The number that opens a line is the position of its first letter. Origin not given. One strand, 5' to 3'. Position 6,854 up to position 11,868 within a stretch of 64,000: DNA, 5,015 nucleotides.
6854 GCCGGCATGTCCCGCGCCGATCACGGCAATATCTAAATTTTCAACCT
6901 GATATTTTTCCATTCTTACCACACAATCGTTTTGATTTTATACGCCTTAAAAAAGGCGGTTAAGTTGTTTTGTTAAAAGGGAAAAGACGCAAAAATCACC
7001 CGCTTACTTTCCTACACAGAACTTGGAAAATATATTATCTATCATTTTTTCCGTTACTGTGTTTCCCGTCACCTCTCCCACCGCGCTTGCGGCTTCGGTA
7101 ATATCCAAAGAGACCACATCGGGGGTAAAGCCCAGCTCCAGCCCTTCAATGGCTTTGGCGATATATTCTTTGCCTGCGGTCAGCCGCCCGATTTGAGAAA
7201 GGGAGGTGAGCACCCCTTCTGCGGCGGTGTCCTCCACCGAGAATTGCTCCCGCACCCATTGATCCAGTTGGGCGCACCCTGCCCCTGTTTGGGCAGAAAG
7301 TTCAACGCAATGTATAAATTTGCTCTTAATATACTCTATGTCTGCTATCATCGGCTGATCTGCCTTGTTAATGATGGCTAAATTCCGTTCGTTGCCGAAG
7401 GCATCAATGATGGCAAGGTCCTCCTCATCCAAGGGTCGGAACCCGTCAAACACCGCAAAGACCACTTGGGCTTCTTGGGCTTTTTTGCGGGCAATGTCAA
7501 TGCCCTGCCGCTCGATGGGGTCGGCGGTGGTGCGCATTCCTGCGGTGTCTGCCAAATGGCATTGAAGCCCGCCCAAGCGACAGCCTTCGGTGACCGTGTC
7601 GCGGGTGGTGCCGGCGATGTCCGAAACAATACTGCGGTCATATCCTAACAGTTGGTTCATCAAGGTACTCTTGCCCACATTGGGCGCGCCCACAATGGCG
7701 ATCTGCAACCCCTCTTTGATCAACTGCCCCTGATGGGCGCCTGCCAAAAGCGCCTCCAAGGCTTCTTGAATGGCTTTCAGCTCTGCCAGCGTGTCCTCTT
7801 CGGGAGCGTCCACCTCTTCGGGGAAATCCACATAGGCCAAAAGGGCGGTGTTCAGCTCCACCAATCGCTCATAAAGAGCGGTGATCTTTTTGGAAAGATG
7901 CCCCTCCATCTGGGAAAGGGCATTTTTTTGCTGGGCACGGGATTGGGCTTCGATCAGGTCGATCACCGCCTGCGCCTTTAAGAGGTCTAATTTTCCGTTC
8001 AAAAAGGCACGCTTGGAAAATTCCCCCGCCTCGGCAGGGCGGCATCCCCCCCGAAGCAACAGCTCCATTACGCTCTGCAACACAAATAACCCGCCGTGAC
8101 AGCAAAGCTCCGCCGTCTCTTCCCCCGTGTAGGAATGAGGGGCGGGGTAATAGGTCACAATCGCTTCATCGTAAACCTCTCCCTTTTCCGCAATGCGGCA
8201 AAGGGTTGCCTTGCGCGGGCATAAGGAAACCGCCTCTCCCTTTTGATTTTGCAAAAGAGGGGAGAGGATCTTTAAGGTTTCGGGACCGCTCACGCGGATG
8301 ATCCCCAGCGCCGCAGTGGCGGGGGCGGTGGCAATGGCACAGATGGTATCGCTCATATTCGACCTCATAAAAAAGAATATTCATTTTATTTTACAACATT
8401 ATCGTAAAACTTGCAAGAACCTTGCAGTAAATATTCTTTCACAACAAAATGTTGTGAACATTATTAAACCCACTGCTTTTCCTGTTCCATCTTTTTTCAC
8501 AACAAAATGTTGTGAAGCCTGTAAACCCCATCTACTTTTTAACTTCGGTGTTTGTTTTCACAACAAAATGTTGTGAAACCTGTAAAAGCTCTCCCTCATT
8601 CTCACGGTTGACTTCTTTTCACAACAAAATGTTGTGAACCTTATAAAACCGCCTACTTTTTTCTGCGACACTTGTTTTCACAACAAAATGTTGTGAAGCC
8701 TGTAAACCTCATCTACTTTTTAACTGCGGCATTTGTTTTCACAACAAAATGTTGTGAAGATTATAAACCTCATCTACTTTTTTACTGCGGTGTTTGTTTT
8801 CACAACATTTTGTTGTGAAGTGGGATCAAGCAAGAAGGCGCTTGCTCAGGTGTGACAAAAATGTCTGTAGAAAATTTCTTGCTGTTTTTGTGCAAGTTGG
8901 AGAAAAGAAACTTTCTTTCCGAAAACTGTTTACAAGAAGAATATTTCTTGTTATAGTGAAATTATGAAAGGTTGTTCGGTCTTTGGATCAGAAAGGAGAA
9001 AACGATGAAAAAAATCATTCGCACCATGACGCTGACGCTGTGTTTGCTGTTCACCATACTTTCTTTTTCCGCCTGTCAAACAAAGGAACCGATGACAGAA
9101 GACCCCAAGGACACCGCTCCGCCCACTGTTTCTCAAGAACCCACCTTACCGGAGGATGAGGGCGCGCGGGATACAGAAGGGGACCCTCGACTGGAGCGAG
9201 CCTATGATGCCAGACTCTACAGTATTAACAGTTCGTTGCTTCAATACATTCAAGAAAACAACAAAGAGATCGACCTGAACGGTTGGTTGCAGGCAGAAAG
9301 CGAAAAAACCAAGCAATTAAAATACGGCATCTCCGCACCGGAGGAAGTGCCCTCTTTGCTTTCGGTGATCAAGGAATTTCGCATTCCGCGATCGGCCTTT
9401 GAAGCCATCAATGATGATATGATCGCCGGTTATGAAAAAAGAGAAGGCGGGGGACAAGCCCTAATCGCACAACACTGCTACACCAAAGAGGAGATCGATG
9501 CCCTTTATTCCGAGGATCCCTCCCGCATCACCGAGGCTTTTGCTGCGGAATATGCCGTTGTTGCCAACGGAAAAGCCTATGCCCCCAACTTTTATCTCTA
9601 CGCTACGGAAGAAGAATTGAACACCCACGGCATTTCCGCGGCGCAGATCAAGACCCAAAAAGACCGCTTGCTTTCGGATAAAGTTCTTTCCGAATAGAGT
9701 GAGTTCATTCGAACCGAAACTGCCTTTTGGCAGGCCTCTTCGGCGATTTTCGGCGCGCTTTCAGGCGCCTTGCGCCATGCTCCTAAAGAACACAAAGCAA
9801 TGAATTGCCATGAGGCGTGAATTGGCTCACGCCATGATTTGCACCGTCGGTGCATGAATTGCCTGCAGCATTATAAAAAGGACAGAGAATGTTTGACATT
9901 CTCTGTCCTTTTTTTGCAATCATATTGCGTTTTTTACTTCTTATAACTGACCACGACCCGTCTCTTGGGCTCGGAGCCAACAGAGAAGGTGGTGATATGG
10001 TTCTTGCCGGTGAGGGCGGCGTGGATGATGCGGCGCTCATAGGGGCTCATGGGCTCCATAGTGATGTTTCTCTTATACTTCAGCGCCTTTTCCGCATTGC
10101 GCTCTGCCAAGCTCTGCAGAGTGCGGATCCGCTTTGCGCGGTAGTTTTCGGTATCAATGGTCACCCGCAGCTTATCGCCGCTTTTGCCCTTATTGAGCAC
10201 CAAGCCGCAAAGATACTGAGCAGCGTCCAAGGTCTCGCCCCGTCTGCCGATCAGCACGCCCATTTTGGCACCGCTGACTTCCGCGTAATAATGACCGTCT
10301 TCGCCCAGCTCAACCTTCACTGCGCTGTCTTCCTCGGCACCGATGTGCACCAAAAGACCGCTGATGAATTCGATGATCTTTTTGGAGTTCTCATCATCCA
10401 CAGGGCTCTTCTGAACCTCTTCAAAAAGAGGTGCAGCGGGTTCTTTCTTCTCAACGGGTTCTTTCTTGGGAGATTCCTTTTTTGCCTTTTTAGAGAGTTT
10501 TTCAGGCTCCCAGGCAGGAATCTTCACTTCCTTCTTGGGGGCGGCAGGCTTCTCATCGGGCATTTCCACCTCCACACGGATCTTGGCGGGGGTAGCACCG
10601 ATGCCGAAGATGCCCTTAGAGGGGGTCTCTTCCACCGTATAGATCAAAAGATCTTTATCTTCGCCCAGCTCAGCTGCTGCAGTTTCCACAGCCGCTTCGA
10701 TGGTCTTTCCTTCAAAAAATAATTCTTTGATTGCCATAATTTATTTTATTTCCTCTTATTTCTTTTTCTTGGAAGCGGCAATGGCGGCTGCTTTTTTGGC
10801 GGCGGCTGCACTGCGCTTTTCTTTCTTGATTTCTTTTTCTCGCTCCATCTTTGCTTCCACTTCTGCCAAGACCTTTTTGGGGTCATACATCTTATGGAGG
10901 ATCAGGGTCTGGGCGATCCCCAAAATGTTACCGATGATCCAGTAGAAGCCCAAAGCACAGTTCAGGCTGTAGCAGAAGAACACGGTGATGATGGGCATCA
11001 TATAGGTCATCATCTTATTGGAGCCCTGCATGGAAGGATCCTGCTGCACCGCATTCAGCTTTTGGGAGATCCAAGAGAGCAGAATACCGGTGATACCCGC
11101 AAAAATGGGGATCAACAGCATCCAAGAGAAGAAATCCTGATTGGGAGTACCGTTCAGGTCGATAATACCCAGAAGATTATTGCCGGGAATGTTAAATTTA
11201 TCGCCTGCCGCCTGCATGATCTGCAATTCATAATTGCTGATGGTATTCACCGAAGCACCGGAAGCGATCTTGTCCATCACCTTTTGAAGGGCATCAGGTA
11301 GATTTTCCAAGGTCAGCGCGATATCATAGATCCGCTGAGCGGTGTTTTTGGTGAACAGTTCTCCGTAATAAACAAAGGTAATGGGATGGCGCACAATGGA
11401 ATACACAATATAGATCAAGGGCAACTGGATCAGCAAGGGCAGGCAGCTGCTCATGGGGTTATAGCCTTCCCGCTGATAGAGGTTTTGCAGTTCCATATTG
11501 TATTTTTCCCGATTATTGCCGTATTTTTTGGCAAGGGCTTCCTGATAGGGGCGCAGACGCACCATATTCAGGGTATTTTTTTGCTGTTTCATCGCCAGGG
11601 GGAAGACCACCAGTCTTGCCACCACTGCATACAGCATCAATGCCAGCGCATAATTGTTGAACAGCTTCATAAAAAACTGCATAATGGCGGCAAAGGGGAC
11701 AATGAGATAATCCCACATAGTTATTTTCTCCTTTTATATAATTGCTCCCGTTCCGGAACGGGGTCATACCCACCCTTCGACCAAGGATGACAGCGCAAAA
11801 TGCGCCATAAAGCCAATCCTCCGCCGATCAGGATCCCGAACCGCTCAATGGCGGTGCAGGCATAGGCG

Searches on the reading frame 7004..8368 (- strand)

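Call 6: search_protein_families(library=pfam, proteins=[window:7004-8368:-])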
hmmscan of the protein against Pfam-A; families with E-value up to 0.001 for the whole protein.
window:7004-8368:- (454 aa): 5 families
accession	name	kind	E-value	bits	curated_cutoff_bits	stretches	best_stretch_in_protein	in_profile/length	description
PF12631.12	MnmE_helical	-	4.1e-45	154.9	40.1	1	129-451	1-211/211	MnmE helical domain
PF10396.14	TrmE_N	-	6e-39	133.3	29.8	1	8-126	1-117/117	GTP-binding protein TrmE N-terminus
PF01926.29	MMR_HSR1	-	1.5e-22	80.2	21.9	1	222-333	1-111/113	50S ribosome-binding GTPase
PF02421.24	FeoB_N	-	2.3e-08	34.1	27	1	222-309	2-88/156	Ferrous iron transport protein B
PF03193.22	RsgA_GTPase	-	0.00064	20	30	0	222-280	108-170/174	RsgA GTPase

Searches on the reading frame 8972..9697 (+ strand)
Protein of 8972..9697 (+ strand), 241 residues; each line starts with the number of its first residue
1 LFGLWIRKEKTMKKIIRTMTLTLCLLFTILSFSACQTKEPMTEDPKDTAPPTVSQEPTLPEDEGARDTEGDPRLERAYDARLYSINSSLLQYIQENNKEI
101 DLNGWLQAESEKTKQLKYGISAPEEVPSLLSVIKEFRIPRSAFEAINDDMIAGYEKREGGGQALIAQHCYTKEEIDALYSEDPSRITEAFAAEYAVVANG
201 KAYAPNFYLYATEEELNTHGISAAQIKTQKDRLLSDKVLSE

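Call 6: search_protein_families(library=pfam, proteins=[window:8972-9697:+])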
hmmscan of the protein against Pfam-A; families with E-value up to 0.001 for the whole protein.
window:8972-9697:+ (241 aa): 0 families

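Call 55: search_protein_families(library=ncbifam, proteins=[window:8972-9697:+], max_evalue=0.01)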
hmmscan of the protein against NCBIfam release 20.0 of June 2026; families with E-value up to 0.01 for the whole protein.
window:8972-9697:+ (241 aa): 0 families

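Call 59: find_encoding_contigs(protein=window:8972-9697:+, flank=3000, max_places=8)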
Protein window:8972-9697:+ (241 aa): no gene with exactly this product is on record in the collection.

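Call 78: search_protein_families(library=padloc, proteins=[window:9005-9697:+], max_evalue=0.01)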
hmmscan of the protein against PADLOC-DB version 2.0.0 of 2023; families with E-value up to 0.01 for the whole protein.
window:9005-9697:+ (230 aa): 0 families

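Call 79: search_protein_families(library=phrogs, proteins=[window:9005-9697:+], max_evalue=0.001)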
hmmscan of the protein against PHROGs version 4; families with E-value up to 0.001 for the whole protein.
window:9005-9697:+ (230 aa): 0 families

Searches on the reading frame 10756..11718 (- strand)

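Call 74: search_protein_families(library=pfam, proteins=[window:10756-11718:-], max_evalue=0.00001)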
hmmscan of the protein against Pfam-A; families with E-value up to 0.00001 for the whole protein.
window:10756-11718:- (320 aa): 1 family
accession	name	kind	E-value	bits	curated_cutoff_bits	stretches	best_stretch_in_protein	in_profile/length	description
PF02096.25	60KD_IMP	-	9e-39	133.5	35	1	23-275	1-162/163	60Kd inner membrane protein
